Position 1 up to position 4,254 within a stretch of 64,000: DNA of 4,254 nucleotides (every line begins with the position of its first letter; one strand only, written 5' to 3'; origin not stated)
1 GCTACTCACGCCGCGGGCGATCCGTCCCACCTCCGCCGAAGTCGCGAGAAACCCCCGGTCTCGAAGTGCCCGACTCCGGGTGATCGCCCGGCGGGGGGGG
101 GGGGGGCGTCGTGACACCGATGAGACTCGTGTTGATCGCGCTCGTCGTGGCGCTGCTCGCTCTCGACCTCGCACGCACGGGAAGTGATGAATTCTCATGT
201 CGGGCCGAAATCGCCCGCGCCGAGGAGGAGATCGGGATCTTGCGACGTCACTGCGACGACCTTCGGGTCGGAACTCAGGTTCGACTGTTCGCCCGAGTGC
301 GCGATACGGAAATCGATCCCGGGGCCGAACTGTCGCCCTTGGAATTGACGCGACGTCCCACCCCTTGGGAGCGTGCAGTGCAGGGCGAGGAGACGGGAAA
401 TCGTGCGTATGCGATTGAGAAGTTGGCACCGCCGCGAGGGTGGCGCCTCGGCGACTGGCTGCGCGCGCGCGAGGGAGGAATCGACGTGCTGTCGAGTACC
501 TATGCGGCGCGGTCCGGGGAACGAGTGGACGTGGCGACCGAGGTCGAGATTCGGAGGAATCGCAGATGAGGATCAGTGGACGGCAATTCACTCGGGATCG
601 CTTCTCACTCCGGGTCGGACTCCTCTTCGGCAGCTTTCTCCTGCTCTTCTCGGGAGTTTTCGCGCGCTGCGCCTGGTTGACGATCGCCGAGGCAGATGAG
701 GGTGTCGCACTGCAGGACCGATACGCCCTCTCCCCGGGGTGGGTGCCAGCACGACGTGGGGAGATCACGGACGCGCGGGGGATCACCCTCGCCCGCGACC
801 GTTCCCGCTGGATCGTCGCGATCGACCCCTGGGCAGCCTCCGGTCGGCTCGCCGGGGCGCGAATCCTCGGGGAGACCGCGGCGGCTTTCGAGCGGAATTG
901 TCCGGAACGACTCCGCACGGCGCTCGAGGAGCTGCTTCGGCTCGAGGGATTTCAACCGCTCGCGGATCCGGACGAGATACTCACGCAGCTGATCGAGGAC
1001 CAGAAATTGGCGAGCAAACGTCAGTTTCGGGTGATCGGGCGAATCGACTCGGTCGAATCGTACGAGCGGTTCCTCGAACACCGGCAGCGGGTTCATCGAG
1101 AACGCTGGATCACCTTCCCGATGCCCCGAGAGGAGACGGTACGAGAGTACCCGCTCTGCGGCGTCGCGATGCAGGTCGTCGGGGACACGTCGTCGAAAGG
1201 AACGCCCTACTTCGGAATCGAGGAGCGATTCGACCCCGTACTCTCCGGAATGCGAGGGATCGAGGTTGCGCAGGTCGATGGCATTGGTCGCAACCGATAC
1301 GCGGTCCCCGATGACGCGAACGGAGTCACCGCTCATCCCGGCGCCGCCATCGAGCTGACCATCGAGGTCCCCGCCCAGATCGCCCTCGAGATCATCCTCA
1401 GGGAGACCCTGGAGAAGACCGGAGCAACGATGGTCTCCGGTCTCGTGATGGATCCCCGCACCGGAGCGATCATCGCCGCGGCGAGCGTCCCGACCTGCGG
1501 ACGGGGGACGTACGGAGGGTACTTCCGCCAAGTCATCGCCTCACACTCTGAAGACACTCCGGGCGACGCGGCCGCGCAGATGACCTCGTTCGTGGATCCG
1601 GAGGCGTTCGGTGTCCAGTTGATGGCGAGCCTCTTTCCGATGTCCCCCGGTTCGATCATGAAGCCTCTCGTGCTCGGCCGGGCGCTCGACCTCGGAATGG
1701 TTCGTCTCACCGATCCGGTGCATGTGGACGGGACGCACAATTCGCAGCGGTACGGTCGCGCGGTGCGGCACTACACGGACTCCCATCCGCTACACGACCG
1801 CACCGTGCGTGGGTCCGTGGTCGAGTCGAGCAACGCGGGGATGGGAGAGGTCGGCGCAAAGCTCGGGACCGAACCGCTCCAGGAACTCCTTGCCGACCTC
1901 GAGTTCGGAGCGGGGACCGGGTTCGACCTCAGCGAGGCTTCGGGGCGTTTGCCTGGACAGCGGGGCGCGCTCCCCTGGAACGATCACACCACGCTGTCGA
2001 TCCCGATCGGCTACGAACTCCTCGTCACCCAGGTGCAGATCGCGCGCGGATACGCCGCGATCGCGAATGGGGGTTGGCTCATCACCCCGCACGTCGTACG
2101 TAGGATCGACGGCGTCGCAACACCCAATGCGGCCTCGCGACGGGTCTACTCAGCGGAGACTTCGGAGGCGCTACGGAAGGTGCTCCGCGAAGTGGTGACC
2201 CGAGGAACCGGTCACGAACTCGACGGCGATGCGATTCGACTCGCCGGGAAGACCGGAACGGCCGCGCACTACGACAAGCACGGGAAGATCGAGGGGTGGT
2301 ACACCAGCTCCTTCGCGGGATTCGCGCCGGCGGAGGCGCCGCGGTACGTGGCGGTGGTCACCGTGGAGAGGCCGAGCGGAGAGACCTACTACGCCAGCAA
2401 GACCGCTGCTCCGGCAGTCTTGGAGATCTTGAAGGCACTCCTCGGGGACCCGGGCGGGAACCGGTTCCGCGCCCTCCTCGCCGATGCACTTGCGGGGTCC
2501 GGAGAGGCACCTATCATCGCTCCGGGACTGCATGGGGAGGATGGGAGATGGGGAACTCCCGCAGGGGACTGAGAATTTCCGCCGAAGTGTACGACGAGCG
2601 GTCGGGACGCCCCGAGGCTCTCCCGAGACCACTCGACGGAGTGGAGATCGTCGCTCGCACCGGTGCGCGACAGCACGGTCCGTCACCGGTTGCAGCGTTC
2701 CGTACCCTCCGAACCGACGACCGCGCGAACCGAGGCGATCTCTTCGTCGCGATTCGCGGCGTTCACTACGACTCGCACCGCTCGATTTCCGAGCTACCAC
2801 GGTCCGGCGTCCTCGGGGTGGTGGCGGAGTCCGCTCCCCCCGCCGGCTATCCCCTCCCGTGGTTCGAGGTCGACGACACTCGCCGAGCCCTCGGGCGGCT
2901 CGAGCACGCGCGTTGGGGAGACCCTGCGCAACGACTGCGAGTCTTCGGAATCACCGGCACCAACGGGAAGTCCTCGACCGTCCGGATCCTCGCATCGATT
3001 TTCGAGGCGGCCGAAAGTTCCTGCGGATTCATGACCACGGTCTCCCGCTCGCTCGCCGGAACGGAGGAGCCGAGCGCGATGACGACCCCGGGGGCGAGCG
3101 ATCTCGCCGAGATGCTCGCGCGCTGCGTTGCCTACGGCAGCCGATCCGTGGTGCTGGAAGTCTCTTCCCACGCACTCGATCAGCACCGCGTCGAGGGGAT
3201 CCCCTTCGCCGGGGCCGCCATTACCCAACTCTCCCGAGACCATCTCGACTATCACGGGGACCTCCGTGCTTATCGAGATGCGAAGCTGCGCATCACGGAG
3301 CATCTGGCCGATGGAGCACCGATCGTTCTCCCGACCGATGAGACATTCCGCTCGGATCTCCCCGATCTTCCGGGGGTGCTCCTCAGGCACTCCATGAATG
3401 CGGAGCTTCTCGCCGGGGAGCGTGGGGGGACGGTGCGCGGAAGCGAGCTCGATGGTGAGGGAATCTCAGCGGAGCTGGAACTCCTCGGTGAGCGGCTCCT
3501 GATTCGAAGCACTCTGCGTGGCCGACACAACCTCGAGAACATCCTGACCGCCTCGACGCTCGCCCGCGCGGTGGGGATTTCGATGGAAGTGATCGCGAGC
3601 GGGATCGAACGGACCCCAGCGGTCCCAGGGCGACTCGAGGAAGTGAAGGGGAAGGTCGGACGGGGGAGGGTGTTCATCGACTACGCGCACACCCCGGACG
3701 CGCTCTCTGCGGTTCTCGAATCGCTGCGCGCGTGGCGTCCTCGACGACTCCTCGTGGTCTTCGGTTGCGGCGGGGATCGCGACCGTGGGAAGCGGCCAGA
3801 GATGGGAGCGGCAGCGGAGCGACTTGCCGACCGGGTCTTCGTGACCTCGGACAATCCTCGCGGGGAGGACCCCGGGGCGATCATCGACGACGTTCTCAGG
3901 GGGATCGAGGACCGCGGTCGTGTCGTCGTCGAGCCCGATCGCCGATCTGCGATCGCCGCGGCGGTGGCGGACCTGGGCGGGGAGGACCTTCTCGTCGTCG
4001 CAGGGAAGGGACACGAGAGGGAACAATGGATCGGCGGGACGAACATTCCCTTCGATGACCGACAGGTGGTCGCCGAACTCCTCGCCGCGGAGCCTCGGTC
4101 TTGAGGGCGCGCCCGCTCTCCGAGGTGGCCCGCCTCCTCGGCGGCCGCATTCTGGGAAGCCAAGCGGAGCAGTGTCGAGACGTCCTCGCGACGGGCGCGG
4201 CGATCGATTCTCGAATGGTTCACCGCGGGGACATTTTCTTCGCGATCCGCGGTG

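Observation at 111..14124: Non-canonical dcw cluster: mraY, murD, ddl, ftsA and ftsZ absent in place; LysM protein inserted; ftsQ followed by an MshEN mini-protein and a large bitopic membrane protein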

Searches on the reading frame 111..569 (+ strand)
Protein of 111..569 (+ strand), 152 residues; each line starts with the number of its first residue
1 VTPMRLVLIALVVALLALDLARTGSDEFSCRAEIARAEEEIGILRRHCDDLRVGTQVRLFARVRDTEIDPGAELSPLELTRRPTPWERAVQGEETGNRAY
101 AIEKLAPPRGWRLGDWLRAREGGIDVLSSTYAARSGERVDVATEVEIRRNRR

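Call 3: search_protein_families(library=pfam, proteins=[window:111-569:+], max_evalue=0.01)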
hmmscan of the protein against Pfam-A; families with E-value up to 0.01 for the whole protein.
window:111-569:+ (152 aa): 0 families

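Call 17: search_protein_families(library=ncbifam, proteins=[window:111-569:+], max_evalue=0.1)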
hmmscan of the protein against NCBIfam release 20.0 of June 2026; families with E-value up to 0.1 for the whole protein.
window:111-569:+ (152 aa): 0 families

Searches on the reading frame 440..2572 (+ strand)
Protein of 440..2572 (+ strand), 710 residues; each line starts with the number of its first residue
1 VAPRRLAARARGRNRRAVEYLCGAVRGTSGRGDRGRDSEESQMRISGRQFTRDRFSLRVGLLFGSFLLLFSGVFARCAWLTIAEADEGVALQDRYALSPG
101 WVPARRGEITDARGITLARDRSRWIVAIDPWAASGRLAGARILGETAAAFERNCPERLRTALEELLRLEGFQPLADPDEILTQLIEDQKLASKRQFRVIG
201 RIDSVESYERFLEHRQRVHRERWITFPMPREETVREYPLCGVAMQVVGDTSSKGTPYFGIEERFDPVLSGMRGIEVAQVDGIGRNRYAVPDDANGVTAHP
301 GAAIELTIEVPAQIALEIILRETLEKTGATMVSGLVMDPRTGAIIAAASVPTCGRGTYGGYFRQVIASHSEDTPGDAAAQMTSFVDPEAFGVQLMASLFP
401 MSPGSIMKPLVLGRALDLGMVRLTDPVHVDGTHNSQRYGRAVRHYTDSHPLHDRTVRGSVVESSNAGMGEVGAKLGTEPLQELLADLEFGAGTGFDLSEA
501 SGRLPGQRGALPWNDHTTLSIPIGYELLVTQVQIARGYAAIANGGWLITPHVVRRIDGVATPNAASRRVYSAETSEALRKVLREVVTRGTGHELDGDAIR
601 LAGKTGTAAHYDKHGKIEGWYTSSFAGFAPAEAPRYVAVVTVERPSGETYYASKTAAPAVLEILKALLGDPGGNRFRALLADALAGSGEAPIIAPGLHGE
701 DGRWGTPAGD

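Call 3: search_protein_families(library=pfam, proteins=[window:440-2572:+], max_evalue=0.01)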
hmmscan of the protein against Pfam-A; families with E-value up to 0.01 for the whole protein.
window:440-2572:+ (710 aa): 2 families
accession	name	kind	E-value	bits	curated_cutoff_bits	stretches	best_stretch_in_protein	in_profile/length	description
PF00905.27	Transpeptidase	-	5.9e-48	164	22.1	1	335-665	4-299/299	Penicillin binding protein transpeptidase domain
PF03717.20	PBP_dimer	-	0.00031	21.7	24.4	0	103-252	3-125/180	Penicillin-binding Protein dimerisation domain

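Call 16: find_encoding_contigs(protein=window:566-2572:+, flank=10000, max_places=4)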
Protein window:566-2572:+ (668 aa): 4 contigs read that carry it; 3 places shown.
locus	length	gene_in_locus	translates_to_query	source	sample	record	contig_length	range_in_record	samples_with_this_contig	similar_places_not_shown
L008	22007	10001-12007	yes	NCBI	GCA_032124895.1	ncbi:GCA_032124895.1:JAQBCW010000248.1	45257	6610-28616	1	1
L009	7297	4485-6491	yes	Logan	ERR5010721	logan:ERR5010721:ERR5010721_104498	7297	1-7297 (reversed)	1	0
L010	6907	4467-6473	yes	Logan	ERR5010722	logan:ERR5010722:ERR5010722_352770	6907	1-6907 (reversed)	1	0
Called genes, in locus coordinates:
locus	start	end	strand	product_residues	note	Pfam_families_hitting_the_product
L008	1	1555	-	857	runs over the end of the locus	PF00498:FHA, PF16697:Yop-YscD_cpl, PF00069:Pkinase, PF07714:PK_Tyr_Ser-Thr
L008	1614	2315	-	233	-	PF01168:Ala_racemase_N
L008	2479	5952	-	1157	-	PF02811:PHP, PF07733:DNA_pol3_alpha, PF17657:DNA_pol3_finger, PF14579:HHH_6, PF01336:tRNA_anti-codon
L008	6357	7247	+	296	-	-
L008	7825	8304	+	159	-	PF02381:MraZ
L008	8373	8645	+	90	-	-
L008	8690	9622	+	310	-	PF01795:Methyltransf_5, PF13649:Methyltransf_25 (weak)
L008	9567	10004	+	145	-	-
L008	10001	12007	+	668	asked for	PF00905:Transpeptidase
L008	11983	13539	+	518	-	PF08245:Mur_ligase_M, PF02875:Mur_ligase_C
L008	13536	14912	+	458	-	PF01225:Mur_ligase (faint), PF08245:Mur_ligase_M, PF02875:Mur_ligase_C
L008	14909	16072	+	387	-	PF01098:FTSW_RODA_SPOVE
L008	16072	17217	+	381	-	PF03033:Glyco_transf_28, PF04101:Glyco_tran_28_C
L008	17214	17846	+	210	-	PF01476:LysM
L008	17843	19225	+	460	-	PF01225:Mur_ligase, PF08245:Mur_ligase_M, PF02875:Mur_ligase_C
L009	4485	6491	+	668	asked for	PF00905:Transpeptidase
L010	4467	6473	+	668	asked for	PF00905:Transpeptidase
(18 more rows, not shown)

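Call 17: search_protein_families(library=ncbifam, proteins=[window:566-2572:+], max_evalue=0.1)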
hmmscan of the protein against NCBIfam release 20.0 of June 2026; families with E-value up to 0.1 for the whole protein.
window:566-2572:+ (668 aa): 23 families
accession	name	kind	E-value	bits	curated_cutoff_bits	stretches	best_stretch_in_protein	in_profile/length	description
TIGR02214.1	spoVD_pbp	equivalog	2.7e-53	181.3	688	1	189-626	142-555/636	stage V sporulation protein D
TIGR03423.1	pbp2_mrdA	equivalog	9.7e-53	179.6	455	2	360-626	306-591/593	penicillin-binding protein 2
NF053573.1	PBP2_PenA_Neis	exception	2.9e-34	118.6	1105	2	359-623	306-558/572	peptidoglycan D,D-transpeptidase PBP2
NF011685.0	PRK15105.1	subfamily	1.3e-33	116.5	737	3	360-626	304-558/588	peptidoglycan glycosyltransferase FtsI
NF038271.1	strep_PBP2X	exception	1.1e-19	70.1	1050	1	215-608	214-596/750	penicillin-binding protein PBP2X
TIGR02074.1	PBP_1a_fam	subfamily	7.2e-19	68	508.75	1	359-588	294-496/535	PBP1A family penicillin-binding protein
NF051842.1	PBP4_5_Efaec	equivalog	2.6e-15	55.8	700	1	217-620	294-663/668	penicillin-binding protein PBP4(5)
NF008061.0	PRK10795.1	equivalog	6e-12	44.9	962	1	216-515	209-491/634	peptidoglycan DD-transpeptidase MrdA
NF038278.1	strep_PBP2B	exception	3.9e-11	42.1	975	1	435-599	473-652/678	penicillin-binding protein PBP2B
NF051885.1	tranpepglycosPbpC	equivalog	1e-09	37.6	900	1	472-569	446-547/632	multimodular transpeptidase-transglycosylase PbpC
NF038276.1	strep_PBP2A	exception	2e-06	26.4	1100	1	475-571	483-585/716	penicillin-binding protein PBP2A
NF038272.1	strep_PBP1A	exception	3.1e-06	25.8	1075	1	491-572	480-565/658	penicillin-binding protein PBP1A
TIGR02073.1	PBP_1c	equivalog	0.00016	20.4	494.2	1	472-567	403-495/728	penicillin-binding protein 1C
NF038274.1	strep_PBP1B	exception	0.00017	20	1225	1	474-570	506-607/745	penicillin-binding protein PBP1B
NF008643.0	PRK11636.1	equivalog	0.00029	19.2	1263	1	487-516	568-597/850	peptidoglycan glycosyltransferase/peptidoglycan DD-transpeptidase MrcA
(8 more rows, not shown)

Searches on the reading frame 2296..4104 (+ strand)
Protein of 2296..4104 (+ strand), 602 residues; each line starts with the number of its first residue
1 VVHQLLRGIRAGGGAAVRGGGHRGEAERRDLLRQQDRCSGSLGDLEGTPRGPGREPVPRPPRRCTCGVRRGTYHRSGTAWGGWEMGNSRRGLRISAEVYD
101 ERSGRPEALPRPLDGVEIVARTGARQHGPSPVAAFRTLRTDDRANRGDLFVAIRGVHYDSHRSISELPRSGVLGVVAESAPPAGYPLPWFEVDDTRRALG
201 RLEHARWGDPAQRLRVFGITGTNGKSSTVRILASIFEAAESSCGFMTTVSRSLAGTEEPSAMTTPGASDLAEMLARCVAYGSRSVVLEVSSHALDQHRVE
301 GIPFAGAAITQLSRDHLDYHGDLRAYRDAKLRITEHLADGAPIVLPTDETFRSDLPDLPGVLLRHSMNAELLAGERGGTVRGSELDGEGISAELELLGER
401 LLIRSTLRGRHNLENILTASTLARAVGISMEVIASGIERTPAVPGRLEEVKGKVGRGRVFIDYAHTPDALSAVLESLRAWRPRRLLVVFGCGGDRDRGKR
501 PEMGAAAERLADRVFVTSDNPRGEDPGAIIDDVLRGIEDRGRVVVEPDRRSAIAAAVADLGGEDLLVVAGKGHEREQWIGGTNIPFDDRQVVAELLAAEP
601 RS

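Call 3: search_protein_families(library=pfam, proteins=[window:2296-4104:+], max_evalue=0.01)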
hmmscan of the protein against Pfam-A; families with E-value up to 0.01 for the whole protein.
window:2296-4104:+ (602 aa): 2 families
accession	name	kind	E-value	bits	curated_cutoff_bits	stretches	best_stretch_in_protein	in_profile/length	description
PF08245.18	Mur_ligase_M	-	6.2e-34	118.1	24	1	219-422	1-199/200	Mur ligase middle domain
PF02875.26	Mur_ligase_C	-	7e-33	114.6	28.4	1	445-572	1-127/127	Mur ligase, glutamate ligase domain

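Call 17: search_protein_families(library=ncbifam, proteins=[window:2548-4104:+], max_evalue=0.1)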
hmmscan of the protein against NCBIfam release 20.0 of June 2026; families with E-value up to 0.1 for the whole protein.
window:2548-4104:+ (518 aa): 31 families (the best 25 are shown)
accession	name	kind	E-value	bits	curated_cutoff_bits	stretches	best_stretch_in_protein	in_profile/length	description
NF008896.0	PRK11929.1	equivalog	3.3e-132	442.3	1023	1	48-513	26-499/965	bifunctional UDP-N-acetylmuramoyl-L-alanyl-D-glutamate--2,6-diaminopimelate ligase MurE/UDP-N-acetylmuramoyl-tripeptide--D-alanyl-D-alanine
NF001124.0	PRK00139.1-2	equivalog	6.4e-125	417.7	476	1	59-514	37-494/500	UDP-N-acetylmuramoyl-L-alanyl-D-glutamate--2,6-diaminopimelate ligase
TIGR01085.1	murE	subfamily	5.6e-123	411.3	257.3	1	61-512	15-471/472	UDP-N-acetylmuramyl-tripeptide synthetase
NF001126.0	PRK00139.1-4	equivalog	1.5e-120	403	373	1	57-513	29-483/486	UDP-N-acetylmuramoyl-L-alanyl-D-glutamate--2,6-diaminopimelate ligase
NF001123.0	PRK00139.1-1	equivalog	5.1e-103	345.3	586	1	49-513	18-490/493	UDP-N-acetylmuramoyl-L-alanyl-D-glutamate--2,6-diaminopimelate ligase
NF010628.0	PRK14022.1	equivalog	2.5e-65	221.1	536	1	50-503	34-471/483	UDP-N-acetylmuramoyl-L-alanyl-D-glutamate--L-lysine ligase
NF001130.0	PRK00139.2-4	equivalog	2.7e-47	161.7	715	2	320-510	318-508/516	UDP-N-acetylmuramoyl-L-alanyl-D-glutamate--2,6-diaminopimelate ligase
NF001127.0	PRK00139.2-1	equivalog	8.3e-35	120.5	997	2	325-511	323-509/520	UDP-N-acetylmuramoyl-L-alanyl-D-glutamate--2,6-diaminopimelate ligase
NF001129.0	PRK00139.2-3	equivalog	1.9e-34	119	762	2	83-234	71-224/517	UDP-N-acetylmuramoyl-L-alanyl-D-glutamate--2,6-diaminopimelate ligase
NF001131.0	PRK00139.2-5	equivalog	9.1e-32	110.5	1000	2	323-502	295-472/483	UDP-N-acetylmuramoyl-L-alanyl-D-glutamate--2,6-diaminopimelate ligase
TIGR01143.1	murF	subfamily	1.7e-26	93.1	288.6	2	61-155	7-99/418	UDP-N-acetylmuramoyl-tripeptide--D-alanyl-D-alanine ligase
TIGR02068.2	cya_phycin_syn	equivalog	4.2e-25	87.9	850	2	321-485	675-847/862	cyanophycin synthetase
TIGR01087.1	murD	equivalog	5e-25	88.5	211.95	2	198-429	152-369/441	UDP-N-acetylmuramoyl-L-alanine--D-glutamate ligase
NF010623.0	PRK14016.1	subfamily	6.7e-22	77.5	877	2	324-485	682-849/871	cyanophycin synthetase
TIGR01082.1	murC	equivalog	6.4e-20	71.7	335.1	1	223-405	171-352/449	UDP-N-acetylmuramate--L-alanine ligase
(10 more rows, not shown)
